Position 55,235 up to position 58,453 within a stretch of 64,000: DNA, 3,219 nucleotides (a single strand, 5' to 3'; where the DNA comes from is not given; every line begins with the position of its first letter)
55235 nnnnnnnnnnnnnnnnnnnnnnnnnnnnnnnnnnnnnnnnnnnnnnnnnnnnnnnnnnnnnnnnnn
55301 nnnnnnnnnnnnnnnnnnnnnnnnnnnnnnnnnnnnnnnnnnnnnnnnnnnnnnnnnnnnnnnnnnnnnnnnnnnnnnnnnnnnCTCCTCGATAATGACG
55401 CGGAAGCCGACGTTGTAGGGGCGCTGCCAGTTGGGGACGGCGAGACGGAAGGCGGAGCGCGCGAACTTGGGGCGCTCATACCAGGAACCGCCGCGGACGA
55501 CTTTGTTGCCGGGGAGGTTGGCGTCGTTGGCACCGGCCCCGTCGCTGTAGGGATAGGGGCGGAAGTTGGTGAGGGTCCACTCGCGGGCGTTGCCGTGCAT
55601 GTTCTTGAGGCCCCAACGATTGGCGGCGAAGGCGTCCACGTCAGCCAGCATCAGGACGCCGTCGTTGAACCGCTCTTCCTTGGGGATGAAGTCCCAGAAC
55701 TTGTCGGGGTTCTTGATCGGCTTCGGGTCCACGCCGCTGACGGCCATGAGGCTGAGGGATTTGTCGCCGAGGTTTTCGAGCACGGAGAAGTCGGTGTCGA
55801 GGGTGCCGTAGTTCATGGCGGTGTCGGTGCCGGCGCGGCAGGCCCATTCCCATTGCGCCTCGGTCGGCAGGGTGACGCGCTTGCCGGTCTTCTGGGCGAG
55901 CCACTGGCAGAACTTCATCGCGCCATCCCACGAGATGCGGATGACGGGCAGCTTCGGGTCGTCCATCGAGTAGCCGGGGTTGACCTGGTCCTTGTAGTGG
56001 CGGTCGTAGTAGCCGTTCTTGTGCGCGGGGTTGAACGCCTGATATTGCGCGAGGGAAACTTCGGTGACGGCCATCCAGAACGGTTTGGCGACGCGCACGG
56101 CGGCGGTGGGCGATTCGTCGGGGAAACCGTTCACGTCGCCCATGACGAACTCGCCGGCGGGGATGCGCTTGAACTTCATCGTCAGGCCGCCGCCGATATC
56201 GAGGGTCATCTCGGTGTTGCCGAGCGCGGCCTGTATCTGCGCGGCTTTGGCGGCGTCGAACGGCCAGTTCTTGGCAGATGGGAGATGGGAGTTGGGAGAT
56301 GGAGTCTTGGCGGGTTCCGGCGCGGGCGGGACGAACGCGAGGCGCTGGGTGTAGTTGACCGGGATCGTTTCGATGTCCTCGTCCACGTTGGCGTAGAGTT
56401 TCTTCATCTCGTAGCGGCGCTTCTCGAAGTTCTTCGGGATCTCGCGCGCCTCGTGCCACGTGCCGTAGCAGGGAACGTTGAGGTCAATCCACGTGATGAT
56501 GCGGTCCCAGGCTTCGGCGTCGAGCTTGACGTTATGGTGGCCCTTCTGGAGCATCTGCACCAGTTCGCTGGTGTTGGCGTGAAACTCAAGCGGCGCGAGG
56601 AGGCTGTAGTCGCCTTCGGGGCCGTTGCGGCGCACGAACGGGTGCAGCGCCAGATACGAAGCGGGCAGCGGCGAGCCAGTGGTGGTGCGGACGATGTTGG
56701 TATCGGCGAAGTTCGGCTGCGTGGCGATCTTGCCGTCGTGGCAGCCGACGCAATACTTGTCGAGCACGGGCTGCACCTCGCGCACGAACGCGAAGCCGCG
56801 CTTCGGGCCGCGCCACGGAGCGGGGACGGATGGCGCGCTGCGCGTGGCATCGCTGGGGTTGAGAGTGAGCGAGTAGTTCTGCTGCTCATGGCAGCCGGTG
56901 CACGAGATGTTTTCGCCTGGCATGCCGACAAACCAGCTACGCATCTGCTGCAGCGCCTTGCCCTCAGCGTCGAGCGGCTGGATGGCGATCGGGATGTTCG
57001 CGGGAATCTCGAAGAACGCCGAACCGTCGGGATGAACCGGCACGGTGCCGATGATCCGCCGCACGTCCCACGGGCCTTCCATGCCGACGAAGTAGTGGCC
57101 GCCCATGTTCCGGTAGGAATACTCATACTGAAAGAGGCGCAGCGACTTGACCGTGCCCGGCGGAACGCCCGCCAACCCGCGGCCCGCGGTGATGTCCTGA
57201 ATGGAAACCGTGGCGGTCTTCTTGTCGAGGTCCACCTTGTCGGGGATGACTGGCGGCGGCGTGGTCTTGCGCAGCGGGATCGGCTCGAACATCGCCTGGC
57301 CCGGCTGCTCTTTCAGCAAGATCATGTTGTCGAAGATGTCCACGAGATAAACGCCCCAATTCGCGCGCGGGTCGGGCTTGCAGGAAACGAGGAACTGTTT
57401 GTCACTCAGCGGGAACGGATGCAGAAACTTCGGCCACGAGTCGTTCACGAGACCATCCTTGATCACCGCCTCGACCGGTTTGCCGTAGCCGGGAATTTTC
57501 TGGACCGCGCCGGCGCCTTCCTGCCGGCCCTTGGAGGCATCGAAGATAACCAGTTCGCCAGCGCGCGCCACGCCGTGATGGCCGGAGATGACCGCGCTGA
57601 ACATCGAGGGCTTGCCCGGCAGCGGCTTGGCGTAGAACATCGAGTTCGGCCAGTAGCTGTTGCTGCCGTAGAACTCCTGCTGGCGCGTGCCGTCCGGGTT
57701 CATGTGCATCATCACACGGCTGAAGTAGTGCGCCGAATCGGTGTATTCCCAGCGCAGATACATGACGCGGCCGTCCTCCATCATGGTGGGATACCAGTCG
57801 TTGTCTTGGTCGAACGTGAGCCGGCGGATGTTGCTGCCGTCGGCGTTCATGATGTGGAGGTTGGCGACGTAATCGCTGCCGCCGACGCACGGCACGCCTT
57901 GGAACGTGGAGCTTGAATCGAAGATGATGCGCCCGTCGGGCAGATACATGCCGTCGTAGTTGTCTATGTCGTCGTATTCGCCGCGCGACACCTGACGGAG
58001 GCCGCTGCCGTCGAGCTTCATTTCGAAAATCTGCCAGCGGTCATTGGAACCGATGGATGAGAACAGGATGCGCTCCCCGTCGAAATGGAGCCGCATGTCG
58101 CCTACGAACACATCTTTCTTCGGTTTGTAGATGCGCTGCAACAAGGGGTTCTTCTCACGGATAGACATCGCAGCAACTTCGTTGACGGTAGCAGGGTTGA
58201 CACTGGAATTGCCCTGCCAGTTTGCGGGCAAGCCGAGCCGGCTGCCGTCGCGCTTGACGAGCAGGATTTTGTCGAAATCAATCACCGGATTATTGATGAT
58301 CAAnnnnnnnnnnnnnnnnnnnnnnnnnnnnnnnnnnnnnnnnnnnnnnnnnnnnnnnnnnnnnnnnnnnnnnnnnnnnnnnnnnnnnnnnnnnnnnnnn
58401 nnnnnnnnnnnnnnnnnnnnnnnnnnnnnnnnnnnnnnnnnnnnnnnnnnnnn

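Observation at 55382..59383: Giant secreted propeller / di-haem-c / FGE-domain protein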

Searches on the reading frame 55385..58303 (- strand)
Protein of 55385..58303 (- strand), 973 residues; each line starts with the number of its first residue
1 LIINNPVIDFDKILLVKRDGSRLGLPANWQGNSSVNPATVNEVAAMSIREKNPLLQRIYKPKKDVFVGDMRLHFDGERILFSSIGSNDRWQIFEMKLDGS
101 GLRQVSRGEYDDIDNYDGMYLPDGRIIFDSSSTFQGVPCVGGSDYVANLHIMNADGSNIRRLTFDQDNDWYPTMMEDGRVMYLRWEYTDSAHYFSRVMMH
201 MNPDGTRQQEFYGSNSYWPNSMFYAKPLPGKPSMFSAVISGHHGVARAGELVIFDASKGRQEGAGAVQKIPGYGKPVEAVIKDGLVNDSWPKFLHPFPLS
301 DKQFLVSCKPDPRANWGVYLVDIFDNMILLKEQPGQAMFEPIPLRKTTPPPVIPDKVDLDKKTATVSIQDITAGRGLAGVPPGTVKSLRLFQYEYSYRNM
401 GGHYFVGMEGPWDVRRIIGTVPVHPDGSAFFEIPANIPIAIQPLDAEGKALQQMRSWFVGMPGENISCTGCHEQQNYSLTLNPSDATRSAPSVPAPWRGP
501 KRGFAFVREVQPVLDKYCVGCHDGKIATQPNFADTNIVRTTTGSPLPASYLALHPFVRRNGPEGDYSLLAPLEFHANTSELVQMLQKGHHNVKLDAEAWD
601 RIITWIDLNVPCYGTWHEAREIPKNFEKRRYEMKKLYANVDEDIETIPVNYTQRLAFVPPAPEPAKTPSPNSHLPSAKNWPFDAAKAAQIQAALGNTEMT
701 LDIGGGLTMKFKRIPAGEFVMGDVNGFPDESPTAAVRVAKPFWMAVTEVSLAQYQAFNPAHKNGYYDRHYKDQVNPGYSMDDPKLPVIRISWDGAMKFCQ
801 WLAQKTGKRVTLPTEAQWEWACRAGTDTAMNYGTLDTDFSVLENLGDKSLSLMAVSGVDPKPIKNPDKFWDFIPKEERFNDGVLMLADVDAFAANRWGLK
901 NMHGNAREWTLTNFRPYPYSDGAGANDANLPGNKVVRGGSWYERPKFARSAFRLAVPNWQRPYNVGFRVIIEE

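Call 44: predict_structure(alignment_id=A2)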
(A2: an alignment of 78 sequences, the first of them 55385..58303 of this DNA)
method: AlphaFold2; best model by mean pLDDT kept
length: 973 residues; sequences in the alignment: 78
mean_pLDDT: 85.8   pTM: 0.85
mean pLDDT of the five models: 85.8, 84.6, 83.4, 83.2, 81.8
residues with pLDDT >= 90: 497; 70-90: 351; 50-70: 97; < 50: 28
segments of 3 or more residues with pLDDT < 50: 188-193, 214-217, 475-478, 561-567, 669-673
pLDDT, mean of each block of 10 residues (from residue 1): 79 96 81 87 95 93 95 96 95 96 94 93 96 68 77 94 70 92 66 63 91 58 89 91 77 88 84 87 74 95 96 95 95 96 96 95 92 82 92 83 66 82 93 91 91 78 87 52 81 93 91 94 87 89 80 80 48 77 88 93 90 87 90 89 83 86 66 67 94 95 93 95 86 89 97 96 78 70 94 96 96 95 91 82 84 77 82 80 90 95 90 85 62 86 81 89 92 92
secondary structure, 60 per line:
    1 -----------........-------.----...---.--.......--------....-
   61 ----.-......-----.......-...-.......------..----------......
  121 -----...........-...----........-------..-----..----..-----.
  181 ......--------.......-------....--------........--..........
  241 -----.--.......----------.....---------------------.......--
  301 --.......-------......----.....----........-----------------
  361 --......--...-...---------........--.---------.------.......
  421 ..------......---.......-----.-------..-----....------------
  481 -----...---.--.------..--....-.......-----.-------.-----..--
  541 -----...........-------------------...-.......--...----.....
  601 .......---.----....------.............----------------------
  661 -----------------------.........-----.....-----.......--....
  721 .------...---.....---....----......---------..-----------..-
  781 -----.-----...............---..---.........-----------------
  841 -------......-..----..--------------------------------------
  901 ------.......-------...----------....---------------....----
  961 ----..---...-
elements in order (helices of 4 or more, strands of 3 or more residues): E12-19 E41-47 E56-59 E67-72 E78-84 E90-96 E115-120 E126-136 E145-152 E180-186 E195-201 E209-212 E221-228 E231-240 E249-255 E266-270 E292-298 E303-309 E317-322 E327-331 E336-343 E363-368 E387-394 E414-422 E429-434 E438-444 E465-468 H506-509 H511-517 H548-556 H580-586 H596-607 H616-619 H626-638 H684-692 E698-702 E708-714 E717-721 E734-738 E742-745 H751-755 H792-806 H815-823 H848-853 E907-913 E934-937 E953-956 E970-972

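Call 46: fold_search(model_id=the predicted structure, library=pdb)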
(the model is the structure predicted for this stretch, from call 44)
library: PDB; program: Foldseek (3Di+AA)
matches with E <= 10: 744; with E <= 0.001: 222
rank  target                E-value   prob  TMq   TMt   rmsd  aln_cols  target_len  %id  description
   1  5c2v_A                2.8e-26  1.00  0.49  0.61   5.3       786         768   16  Kuenenia stuttgartiensis Hydrazine Synthase (released 2015-10-14)
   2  5c2v_D                4.3e-24  1.00  0.48  0.60   5.5       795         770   16  Kuenenia stuttgartiensis Hydrazine Synthase (released 2015-10-14)
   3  5hha_A                7.3e-14  1.00  0.22  0.76   5.6       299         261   22  Structure of PvdO from Pseudomonas aeruginosa (released 2017-01-18)
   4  5hha_B                1.2e-13  1.00  0.22  0.73   5.5       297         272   22  Structure of PvdO from Pseudomonas aeruginosa (released 2017-01-18)
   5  1y1h_X                1.5e-12  1.00  0.21  0.67   5.6       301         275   24  human formylglycine generating enzyme, oxidised Cys refined as hydroperoxide (released 2005-05-31)
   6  5nyy                  2.0e-12  1.00  0.21  0.66   5.9       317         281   25  Formylglycine generating enzyme from T. curvata in complex with Cd(II) (released 2017-06-07)
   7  6xtq_A                2.4e-12  1.00  0.21  0.62   5.5       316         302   25  Crystal structure reveals non-coordinative binding of O2 to the copper center of the formylglycine-generating enzyme - (released 2021-01-27)
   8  6s07_A                3.3e-12  1.00  0.21  0.61   5.5       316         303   25  Structure of formylglycine-generating enzyme at 1.04 A in complex with copper and substrate reveals an acidic pocket f (released 2019-06-26)
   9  2afy_X                3.5e-12  1.00  0.21  0.68   5.1       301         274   25  Formylglycine generating enzyme C341S mutant (released 2005-12-13)
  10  2aii_X                3.8e-12  1.00  0.21  0.68   5.8       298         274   25  wild-type Formylglycine generating enzyme reacted with iodoacetamide (released 2005-12-13)
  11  5ssx_A                4.0e-12  1.00  0.21  0.68   5.4       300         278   25  Crystal Structure human formylglycine generating enzyme E130D mutant (released 2023-08-23)
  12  5nxl                  4.7e-12  1.00  0.20  0.64   6.4       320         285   24  Formylglycine generating enzyme from T. curvata in complex with Ag(I) (released 2017-06-07)
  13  2q17_D                5.4e-12  1.00  0.20  0.63   5.7       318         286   25  Formylglycine Generating Enzyme from Streptomyces coelicolor (released 2008-04-01)
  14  2aft_X                5.7e-12  1.00  0.20  0.67   5.7       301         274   24  Formylglycine generating enzyme C336S mutant (released 2005-12-13)
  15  6xtp_A                6.6e-12  1.00  0.21  0.63   5.5       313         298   26  Crystal structure reveals non-coordinative binding of O2 to the copper center of the formylglycine-generating enzyme - (released 2021-01-27)
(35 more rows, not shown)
